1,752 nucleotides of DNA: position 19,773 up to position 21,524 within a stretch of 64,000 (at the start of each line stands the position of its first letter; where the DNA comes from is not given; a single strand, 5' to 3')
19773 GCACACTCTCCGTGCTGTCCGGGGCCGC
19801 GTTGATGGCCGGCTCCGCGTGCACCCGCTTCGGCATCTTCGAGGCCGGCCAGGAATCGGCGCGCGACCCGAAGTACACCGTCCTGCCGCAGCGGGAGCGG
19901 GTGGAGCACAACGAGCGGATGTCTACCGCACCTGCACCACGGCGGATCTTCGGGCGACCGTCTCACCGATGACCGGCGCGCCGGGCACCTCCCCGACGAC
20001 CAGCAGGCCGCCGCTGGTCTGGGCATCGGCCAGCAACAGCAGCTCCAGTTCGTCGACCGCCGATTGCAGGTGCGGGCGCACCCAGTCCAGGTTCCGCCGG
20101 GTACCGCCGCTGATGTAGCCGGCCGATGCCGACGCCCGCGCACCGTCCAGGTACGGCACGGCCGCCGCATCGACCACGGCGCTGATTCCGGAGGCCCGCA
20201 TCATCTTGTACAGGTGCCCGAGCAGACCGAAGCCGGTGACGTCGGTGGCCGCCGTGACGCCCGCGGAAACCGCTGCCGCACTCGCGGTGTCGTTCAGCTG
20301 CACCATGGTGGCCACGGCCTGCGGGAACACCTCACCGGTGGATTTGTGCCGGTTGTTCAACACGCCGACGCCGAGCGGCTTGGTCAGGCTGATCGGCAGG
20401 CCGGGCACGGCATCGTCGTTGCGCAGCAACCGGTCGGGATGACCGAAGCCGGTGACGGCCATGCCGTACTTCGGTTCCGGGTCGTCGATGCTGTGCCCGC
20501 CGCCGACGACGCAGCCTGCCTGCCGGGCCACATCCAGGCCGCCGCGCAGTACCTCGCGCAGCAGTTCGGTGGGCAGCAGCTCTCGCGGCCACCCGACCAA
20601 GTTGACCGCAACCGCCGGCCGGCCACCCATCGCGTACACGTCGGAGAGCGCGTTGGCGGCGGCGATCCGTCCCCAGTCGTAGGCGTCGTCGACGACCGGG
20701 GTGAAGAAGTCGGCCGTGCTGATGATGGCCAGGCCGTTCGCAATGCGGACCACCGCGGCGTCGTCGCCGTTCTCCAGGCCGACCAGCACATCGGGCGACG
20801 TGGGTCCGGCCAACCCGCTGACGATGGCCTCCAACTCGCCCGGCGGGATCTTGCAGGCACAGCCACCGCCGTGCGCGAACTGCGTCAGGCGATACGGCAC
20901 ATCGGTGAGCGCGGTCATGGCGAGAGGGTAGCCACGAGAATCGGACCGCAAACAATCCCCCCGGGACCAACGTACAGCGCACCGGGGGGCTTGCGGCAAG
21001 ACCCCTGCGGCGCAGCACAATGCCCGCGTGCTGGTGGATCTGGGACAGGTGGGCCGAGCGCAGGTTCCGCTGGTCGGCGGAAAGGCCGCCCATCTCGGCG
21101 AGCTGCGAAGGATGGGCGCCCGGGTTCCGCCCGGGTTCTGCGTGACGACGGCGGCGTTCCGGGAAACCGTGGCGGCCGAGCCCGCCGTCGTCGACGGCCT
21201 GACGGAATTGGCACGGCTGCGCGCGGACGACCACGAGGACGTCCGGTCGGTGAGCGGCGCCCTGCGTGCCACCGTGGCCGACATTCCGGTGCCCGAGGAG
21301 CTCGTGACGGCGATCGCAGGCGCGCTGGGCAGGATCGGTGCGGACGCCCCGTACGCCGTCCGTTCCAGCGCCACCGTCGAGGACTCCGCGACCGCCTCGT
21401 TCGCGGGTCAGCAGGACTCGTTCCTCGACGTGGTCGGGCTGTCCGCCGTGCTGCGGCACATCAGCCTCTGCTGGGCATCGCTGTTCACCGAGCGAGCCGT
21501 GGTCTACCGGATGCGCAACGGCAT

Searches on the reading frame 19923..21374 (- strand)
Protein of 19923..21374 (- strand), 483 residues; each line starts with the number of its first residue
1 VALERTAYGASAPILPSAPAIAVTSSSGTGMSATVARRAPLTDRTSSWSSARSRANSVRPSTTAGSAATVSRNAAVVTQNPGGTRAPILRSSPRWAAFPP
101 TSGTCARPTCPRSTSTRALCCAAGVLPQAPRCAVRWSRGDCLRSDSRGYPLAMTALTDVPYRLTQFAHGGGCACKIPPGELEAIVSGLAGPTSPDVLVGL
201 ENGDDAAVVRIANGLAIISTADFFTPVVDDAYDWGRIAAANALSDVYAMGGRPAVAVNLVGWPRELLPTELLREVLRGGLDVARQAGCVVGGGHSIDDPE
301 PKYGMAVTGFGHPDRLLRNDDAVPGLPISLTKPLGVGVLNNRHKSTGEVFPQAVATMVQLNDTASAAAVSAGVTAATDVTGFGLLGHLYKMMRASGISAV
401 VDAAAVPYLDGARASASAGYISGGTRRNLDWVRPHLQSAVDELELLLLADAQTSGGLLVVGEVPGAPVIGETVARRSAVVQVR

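Call 71: search_protein_families(library=pfam, proteins=[window:19923-21374:-], max_evalue=0.00001)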
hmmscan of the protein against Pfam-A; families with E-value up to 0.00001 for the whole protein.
window:19923-21374:- (483 aa): 2 families
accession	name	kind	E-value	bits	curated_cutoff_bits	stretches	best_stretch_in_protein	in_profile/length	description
PF00586.29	AIRS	-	3.1e-25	89.2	24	1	203-309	1-110/112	AIR synthase related protein, N-terminal domain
PF02769.27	AIRS_C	-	1.4e-10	41.9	23.1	1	348-440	38-110/156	AIR synthase related protein, C-terminal domain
